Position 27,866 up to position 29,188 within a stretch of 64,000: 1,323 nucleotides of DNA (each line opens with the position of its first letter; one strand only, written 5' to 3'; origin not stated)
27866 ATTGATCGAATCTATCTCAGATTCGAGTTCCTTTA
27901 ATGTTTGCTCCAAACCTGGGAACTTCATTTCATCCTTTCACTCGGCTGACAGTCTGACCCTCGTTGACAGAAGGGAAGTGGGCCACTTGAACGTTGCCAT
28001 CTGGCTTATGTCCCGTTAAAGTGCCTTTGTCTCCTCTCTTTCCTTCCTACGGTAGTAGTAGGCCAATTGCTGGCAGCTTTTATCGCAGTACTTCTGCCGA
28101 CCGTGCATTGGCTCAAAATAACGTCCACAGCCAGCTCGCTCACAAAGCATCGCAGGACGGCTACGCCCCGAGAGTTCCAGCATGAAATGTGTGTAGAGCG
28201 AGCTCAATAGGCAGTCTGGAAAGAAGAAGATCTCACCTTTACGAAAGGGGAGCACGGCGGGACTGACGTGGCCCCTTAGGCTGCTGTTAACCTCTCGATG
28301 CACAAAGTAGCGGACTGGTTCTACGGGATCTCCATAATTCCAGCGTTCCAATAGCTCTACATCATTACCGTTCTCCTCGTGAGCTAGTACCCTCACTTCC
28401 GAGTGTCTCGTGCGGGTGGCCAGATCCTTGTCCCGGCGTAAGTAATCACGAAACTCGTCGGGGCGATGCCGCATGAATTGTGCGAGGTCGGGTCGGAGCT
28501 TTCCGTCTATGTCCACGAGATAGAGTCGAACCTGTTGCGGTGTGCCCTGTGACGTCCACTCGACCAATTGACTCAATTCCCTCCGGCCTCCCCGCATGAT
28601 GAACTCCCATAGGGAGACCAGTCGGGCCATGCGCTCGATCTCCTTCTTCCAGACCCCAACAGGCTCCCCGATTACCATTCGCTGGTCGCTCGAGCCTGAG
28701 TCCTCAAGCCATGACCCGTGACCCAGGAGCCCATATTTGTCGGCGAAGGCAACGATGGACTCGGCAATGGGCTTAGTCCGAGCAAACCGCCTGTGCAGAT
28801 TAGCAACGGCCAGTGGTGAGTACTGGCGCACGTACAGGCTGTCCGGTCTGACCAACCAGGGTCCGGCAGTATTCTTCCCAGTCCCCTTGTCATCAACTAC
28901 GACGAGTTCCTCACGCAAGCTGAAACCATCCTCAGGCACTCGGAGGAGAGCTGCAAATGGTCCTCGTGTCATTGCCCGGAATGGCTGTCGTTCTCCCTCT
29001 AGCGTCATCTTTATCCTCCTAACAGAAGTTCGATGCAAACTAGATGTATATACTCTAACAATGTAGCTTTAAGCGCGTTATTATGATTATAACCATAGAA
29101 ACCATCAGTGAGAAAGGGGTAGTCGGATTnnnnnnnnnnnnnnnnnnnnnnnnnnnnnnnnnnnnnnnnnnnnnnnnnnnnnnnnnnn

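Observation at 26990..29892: AT-rich 2.9-kb islet abutting the 3' end of tRNA-Ala(UGC) with three genes of unknown function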

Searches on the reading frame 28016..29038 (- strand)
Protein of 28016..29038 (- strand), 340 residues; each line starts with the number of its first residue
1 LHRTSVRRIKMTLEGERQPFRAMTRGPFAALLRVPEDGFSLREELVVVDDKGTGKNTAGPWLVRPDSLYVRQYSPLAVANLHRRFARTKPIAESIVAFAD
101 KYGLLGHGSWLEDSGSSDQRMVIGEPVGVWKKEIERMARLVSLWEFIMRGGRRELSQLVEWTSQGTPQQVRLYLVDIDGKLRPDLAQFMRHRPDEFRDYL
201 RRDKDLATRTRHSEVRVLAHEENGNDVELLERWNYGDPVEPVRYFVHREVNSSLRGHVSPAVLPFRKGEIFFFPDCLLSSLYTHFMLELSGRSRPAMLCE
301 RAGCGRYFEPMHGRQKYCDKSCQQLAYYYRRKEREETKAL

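Call 5: search_protein_families(library=pfam, proteins=[window:28016-29038:-], max_evalue=1)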
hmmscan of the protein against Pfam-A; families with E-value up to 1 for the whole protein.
window:28016-29038:- (340 aa): 1 family
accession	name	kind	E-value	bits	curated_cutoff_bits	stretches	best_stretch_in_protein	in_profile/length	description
PF11706.13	zf-CGNR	-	0.16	12.2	24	1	299-330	5-39/44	CGNR zinc finger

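Call 6: search_protein_families(library=padloc, proteins=[window:28016-29038:-], max_evalue=1)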
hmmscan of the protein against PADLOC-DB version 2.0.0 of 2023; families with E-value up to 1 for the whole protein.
window:28016-29038:- (340 aa): 0 families

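Call 7: search_protein_families(library=phrogs, proteins=[window:28016-29038:-], max_evalue=1)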
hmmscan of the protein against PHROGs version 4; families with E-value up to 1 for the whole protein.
window:28016-29038:- (340 aa): 6 families
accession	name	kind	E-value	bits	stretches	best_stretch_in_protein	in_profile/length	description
phrog_1333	-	unknown function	0.013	16.6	1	302-335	104-137/166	-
phrog_1271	-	DNA, RNA and nucleotide metabolism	0.022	15.1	1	294-328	173-206/361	HNH endonuclease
phrog_10853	-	unknown function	0.03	15.5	1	297-327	1-31/93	-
phrog_16925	-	unknown function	0.033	15.3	1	294-338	3-45/151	-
phrog_12986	-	unknown function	0.2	12.8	1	303-337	11-46/130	-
phrog_13750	-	unknown function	0.77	11.1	0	303-328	21-46/104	-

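Call 8: search_protein_families(library=ncbifam, proteins=[window:28016-29038:-], max_evalue=1)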
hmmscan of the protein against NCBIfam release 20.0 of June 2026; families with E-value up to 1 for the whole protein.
window:28016-29038:- (340 aa): 0 families

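Call 9: find_encoding_contigs(protein=window:28016-29011:-, flank=10000)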
Protein window:28016-29011:- (331 aa): no gene with exactly this product is on record in the collection.

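Call 11: find_homologous_proteins(query=window:28016-29011:-, max_evalue=0.01)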
Query window:28016-29011:- (331 aa): 71 proteins with E <= 0.01 among 2272 candidates.
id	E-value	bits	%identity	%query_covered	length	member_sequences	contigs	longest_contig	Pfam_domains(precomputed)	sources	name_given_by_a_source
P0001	2.4e-225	765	100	100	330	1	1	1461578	-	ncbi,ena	-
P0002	4.2e-199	679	88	99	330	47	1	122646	-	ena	-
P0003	4.1e-195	666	88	99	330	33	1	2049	-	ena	-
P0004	3.3e-193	659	85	99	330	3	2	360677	-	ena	-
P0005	4.9e-192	656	85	99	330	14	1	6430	-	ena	-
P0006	1.0e-190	651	86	98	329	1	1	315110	-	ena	-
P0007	1.3e-179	615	83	99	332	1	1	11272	-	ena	-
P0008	1.4e-171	588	76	99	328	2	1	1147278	-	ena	-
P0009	2.4e-171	588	77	98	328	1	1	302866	-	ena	-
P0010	9.4e-171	586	76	99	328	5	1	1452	-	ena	-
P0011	7.6e-170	583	76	99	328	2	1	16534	-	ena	-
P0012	1.3e-166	572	75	99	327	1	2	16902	-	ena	-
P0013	3.6e-165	567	74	98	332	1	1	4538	-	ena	-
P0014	6.5e-163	560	74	98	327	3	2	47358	-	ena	-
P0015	2.7e-161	555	72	100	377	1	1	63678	-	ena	-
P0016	7.6e-161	553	73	99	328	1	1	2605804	-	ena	-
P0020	1.9e-157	542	71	99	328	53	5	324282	-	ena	-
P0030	2.2e-147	509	68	99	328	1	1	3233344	-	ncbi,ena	-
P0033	1.1e-142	493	66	99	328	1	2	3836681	-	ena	-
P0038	6.7e-138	478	66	95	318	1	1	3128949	-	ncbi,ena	-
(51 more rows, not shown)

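Call 16: find_encoding_contigs(protein=P0008, flank=6000, max_places=3)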
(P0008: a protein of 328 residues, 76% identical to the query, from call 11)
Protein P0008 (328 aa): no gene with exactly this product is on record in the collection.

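Call 17: find_encoding_contigs(protein=P0030, flank=6000, max_places=3)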
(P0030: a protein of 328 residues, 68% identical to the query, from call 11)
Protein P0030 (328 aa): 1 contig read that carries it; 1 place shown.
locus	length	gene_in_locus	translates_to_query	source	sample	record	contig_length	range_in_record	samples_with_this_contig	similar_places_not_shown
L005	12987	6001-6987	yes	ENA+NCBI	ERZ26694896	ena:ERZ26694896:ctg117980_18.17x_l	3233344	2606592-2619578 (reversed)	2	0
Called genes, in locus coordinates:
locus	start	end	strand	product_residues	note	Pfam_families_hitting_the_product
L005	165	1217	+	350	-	PF02126:PTE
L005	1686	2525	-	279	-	PF04402:SIMPL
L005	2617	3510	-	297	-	PF13490:zf-HC2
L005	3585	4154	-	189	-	PF04542:Sigma70_r2, PF08281:Sigma70_r4_2, PF04545:Sigma70_r4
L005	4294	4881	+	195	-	PF10502:Peptidase_S26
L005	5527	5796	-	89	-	-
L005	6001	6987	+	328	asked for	-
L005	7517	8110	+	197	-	PF23991:DUF7310 (faint), PF14302:DUF4377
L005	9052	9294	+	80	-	-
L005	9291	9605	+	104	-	PF01906:YbjQ_1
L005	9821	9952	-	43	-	-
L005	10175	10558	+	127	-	PF13577:SnoaL_4, PF12680:SnoaL_2, PF14534:DUF4440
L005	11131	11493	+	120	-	-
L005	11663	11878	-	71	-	-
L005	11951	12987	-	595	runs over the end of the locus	-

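Call 18: find_encoding_contigs(protein=P0038, flank=6000, max_places=3)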
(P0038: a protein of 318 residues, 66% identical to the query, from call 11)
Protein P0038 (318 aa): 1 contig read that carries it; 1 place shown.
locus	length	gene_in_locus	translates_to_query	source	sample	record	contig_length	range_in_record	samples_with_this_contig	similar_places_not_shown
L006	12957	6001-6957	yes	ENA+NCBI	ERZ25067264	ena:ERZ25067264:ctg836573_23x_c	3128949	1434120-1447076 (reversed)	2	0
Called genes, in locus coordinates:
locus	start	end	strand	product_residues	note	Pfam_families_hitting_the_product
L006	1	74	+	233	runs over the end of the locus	PF00106:adh_short, PF08659:KR (weak), PF13561:adh_short_C2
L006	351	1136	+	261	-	PF06044:DpnI, PF17726:DpnI_C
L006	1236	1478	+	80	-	-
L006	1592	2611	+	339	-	PF08240:ADH_N, PF00107:ADH_zinc_N, PF13602:ADH_zinc_N_2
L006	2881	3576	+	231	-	PF06778:Chlor_dismutase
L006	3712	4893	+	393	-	PF02771:Acyl-CoA_dh_N (weak), PF08028:Acyl-CoA_dh_2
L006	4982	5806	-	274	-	-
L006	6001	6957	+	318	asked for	-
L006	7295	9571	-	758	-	PF00330:Aconitase, PF00694:Aconitase_C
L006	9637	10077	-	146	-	PF13404:HTH_AsnC-type, PF13412:HTH_24, PF08279:HTH_11 (weak), PF01037:AsnC_trans_reg, PF22482:AsnC_trans_reg_3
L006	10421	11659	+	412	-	PF00919:UPF0004, PF04055:Radical_SAM, PF01938:TRAM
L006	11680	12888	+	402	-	PF02445:NadA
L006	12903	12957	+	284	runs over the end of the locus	PF02749:QRPTase_N, PF01729:QRPTase_C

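Call 29: find_related_loci(query=A1, collection=genome_contigs, flank=6000)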
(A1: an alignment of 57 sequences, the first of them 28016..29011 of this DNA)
Query A1 (331 aa) in genome_contigs; peptide patterns used: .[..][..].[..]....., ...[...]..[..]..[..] (x = any residue, [..] = any of these).
38 stretches matched a pattern; 13 encode a relative of the query (tblastn E <= 1e-3); 13 distinct loci.
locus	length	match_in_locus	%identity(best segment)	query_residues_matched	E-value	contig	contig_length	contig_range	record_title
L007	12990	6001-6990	88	1-330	0e+0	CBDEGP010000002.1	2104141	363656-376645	MAG: Dehalococcoidia bacterium isolate d5c63d68-82bf-4002-88ac-25e9112c7103 genome assembly, contig: contig_2, whole gen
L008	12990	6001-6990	83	1-330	0e+0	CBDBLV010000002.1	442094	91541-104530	MAG: Dehalococcoidia bacterium isolate ee5483b1-fc76-4e64-9a74-85ffbb356386 genome assembly, contig: contig_2, whole gen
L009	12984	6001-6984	83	1-328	0e+0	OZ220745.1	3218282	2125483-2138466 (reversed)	MAG: Dehalococcoidia bacterium isolate d99f35f8-e104-4752-81ca-da635d51ba71 genome assembly, chromosome: 1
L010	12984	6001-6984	73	1-328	5e-162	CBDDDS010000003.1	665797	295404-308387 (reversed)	MAG: Dehalococcoidia bacterium isolate db2bbbab-11a9-477a-bdcc-a3d7ed85a633 genome assembly, contig: contig_3, whole gen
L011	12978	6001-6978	70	3-328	5e-159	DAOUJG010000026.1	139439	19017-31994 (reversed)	MAG TPA_asm: Dehalococcoidia bacterium isolate S32_251 k113_2534215, whole genome shotgun sequence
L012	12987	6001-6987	70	5-329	2e-154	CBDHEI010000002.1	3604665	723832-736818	MAG: Dehalococcoidia bacterium isolate 8c643066-d586-4031-88eb-ae6791ed655d genome assembly, contig: contig_2, whole gen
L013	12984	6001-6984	67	1-328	2e-150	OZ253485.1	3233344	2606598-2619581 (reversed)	MAG: Dehalococcoidia bacterium isolate 2195bedf-1493-43de-a809-7e41b9a4a3f2 genome assembly, chromosome: 1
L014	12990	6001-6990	65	3-329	6e-146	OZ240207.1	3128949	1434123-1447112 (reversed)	MAG: Dehalococcoidia bacterium isolate 3f106f04-5a50-46dd-94d3-5b382f65daaf genome assembly, chromosome: 1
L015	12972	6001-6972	51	5-329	2e-106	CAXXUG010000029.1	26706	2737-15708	MAG: Chloroflexota bacterium isolate 95addbb1-5c76-455c-82f2-27e2b3f5f205 genome assembly, contig: contig_29, whole geno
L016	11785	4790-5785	52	5-331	4e-106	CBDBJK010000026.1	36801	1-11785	MAG: Dehalococcoidia bacterium isolate faae4e5b-80d9-4cfe-9cbd-97dc395bf251 genome assembly, contig: contig_26, whole ge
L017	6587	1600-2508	41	8-328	3e-71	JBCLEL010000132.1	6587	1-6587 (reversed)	Chloroflexota bacterium isolate SLM_LV1_BS-A02 Node_132_length_6587_cov_83.731729, whole genome shotgun sequence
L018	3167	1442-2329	31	8-324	4e-40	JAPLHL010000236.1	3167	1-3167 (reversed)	MAG: Chloroflexota bacterium isolate LacPavin_0920_SED4_MAG_48_8 LacPavin_0920_SED4_scaffold_2847648, whole genome shotg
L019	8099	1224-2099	31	26-323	2e-27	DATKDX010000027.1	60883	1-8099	MAG TPA_asm: Dehalococcoidia bacterium isolate SMAG_U14484 k141_621062, whole genome shotgun sequence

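Call 30: find_related_loci(query=A1, collection=viral_contigs, flank=6000)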
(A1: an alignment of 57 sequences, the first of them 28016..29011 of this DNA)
Query A1 (331 aa) in viral_contigs; peptide patterns used: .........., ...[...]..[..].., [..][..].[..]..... (x = any residue, [..] = any of these).
35 stretches matched a pattern, but none encodes a relative of the query by tblastn (E <= 1e-3).

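Call 32: predict_structure(alignment_id=A1)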
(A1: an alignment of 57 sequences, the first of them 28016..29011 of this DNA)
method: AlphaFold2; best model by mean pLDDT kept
length: 331 residues; sequences in the alignment: 57
mean_pLDDT: 81.6   pTM: 0.76
mean pLDDT of the five models: 81.6, 81.3, 81.1, 79.6, 79.0
residues with pLDDT >= 90: 141; 70-90: 124; 50-70: 39; < 50: 27
segments of 3 or more residues with pLDDT < 50: 1-18, 252-260
pLDDT, mean of each block of 10 residues (from residue 1): 40 45 87 85 60 87 84 95 95 90 74 89 94 94 93 87 91 93 89 71 88 88 92 94 78 43 74 88 70 79 83 91 82 66
secondary structure, 60 per line:
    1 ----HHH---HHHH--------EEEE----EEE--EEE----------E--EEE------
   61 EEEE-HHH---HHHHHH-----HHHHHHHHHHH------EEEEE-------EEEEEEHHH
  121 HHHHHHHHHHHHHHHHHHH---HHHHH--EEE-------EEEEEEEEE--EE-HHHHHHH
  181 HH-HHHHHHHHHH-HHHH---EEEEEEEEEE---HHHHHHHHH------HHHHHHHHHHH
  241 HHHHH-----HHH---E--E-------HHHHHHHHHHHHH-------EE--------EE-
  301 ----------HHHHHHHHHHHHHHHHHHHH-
elements in order: H11-14 E23-26 E31-33 E36-38 E52-54 E61-64 H72-77 H83-93 E100-104 E112-117 H118-139 H143-147 E150-152 E160-168 H174-182 H184-193 H195-198 E202-211 H215-223 H230-245 H268-280 H311-330

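Call 39: search_protein_families(library=pfam, proteins=[L006:4982-5806:-, L010:5031-5798:-, L012:5010-5840:-, L007:7084-7767:+, L017:2528-3634:+, L019:2068-3240:+, L009:7618-8358:-, L005:5196-5504:-], max_evalue=0.1)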
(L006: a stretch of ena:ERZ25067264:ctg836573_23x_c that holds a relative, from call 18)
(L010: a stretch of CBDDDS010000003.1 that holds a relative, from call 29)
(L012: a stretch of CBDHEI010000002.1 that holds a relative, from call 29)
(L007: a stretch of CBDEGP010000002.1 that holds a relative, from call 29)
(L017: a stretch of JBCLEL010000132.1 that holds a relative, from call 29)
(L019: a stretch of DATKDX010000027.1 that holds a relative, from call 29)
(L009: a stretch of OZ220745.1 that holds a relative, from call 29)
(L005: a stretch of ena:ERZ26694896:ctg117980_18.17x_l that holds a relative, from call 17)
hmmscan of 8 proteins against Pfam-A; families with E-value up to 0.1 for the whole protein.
L006:4982-5806:- (274 aa): 0 families

L010:5031-5798:- (255 aa): 2 families
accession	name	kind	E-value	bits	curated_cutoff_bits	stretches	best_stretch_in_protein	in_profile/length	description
PF13676.11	TIR_2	-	6.7e-15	56.1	28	1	9-111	1-99/122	TIR domain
PF01582.25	TIR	-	0.063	13.5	21.3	0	21-102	18-97/179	TIR domain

L012:5010-5840:- (276 aa): 1 family
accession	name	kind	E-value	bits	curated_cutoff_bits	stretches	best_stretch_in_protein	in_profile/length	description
PF13676.11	TIR_2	-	1.7e-14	54.8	28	1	24-128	1-99/122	TIR domain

L007:7084-7767:+ (227 aa): 1 family
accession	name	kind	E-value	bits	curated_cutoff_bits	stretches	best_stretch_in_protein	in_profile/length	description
PF11774.14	Lsr2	-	0.028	14.5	29.6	1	155-186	4-33/58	Lsr2 dimerization domain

L017:2528-3634:+ (368 aa): 6 families
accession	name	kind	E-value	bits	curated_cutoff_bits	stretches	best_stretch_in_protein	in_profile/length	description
PF00589.27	Phage_integrase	-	4.4e-28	98.6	27.1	1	175-358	2-168/172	Phage integrase family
PF14659.12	Phage_int_SAM_3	-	7.8e-15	55.3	22.6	1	68-125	1-57/58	Phage integrase, N-terminal SAM-like domain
PF02899.23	Phage_int_SAM_1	-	0.0013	19.4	22.3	1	84-143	13-73/83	Phage integrase, N-terminal SAM-like domain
PF22022.2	Phage_int_M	-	0.0033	18.1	27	1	78-161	9-91/96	Phage integrase central domain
PF00847.26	AP2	-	0.085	13.6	33.3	0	12-39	7-32/54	AP2 domain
PF12834.13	Phage_int_SAM_2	-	0.088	13.8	22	0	110-151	46-87/91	Phage integrase, N-terminal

L019:2068-3240:+ (390 aa): 4 families
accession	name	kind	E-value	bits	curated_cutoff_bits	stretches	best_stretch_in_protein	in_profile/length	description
PF00589.27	Phage_integrase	-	1.2e-25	90.7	27.1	1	187-373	2-170/172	Phage integrase family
PF14659.12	Phage_int_SAM_3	-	6.6e-11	42.7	22.6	1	82-136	2-56/58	Phage integrase, N-terminal SAM-like domain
PF22022.2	Phage_int_M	-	0.00074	20.1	27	1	82-171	1-89/96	Phage integrase central domain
PF09954.14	DUF2188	-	0.06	14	22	1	4-41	24-61/62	Uncharacterized protein conserved in bacteria (DUF2188)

L009:7618-8358:- (246 aa): 0 families

L005:5196-5504:- (102 aa): 0 families

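Call 40: fold_search(model_id=the predicted structure, library=pdb)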
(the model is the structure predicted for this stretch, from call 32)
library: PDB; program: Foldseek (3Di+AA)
matches with E <= 10: 79; with E <= 0.001: 0
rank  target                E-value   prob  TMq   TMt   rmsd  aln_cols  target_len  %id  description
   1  3h0n                  5.8e-01  0.51  0.13  0.22   9.8       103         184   20  Crystal structure of a duf1470 family protein (jann_2411) from jannaschia sp. ccs1 at 1.45 A resolution (released 2009-04-21)
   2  7rcg_A                6.8e-01  0.03  0.11  0.12  21.4       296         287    9  I-OnuI_e-hPD1-f final stage reengineered variant of I-OnuI (released 2022-06-29)
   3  4nfa                  9.5e-01  0.07  0.15  0.22  16.3       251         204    8  Structure of the C-terminal doamin of Knl1 (released 2014-03-19)
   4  7oik_A                1.2e+00  0.03  0.13  0.02  24.3       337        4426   11  Mouse RNF213:UBE2L3 transthiolation intermediate, chemically stabilized (released 2022-06-01)
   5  8zwc_A                1.5e+00  0.06  0.13  0.08  18.1       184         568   13  Cryo-EM Structure of the BLOC-3 complex (released 2025-12-17)
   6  5a1u_F                1.5e+00  0.03  0.08  0.15  16.7       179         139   13  The structure of the COPI coat triad (released 2015-07-08)
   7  7v0w_C                1.9e+00  0.02  0.12  0.11  20.2       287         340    7  Structure of Ternary Complex of cGAS with dsDNA and Bound 5 -pppG(2,5 )pA (released 2023-05-17)
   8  9ddl                  2.1e+00  0.01  0.09  0.11  16.6       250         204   11  Glutathione transferase sigma class from Taenia solium 1.3 (released 2025-06-11)
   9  3igc_A                2.4e+00  0.02  0.13  0.14  21.1       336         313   11  Smallpox virus topoisomerase-DNA transition state (released 2010-03-02)
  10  3v2u_B                2.5e+00  0.04  0.09  0.08  12.5       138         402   10  Crystal structure of the yeast GAL regulon complex of the repressor, Gal80p, and the transducer, Gal3p, with galactose (released 2012-02-08)
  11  7uyq_C                2.5e+00  0.02  0.11  0.11  20.4       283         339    6  Structure of GTP binds to Cyclic GMP AMP synthase (cGAS) through Mg coordination (released 2023-05-10)
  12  2h7g_X                2.6e+00  0.02  0.10  0.10  15.9       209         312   13  Structure of variola topoisomerase non-covalently bound to DNA (released 2006-08-15)
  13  8ecc_C                2.6e+00  0.02  0.12  0.11  20.3       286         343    7  Structure of Ternary Complex of cGAS with dsDNA and Bound 5-pppI(2,5)pA (released 2024-01-17)
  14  7v0c_C                2.8e+00  0.02  0.12  0.11  20.2       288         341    6  Structure of Ternary Complex of cGAS with dsDNA and Bound 5 -pppG(2 ,5 )pG (released 2023-05-10)
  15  8pvv_C                2.8e+00  0.01  0.10  0.13  19.8       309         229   10  Archaeoglobus fulgidus AfAgo complex with AfAgo-N protein (fAfAgo) bound with 30 nt RNA guide and 51 nt DNA target (released 2024-01-24)
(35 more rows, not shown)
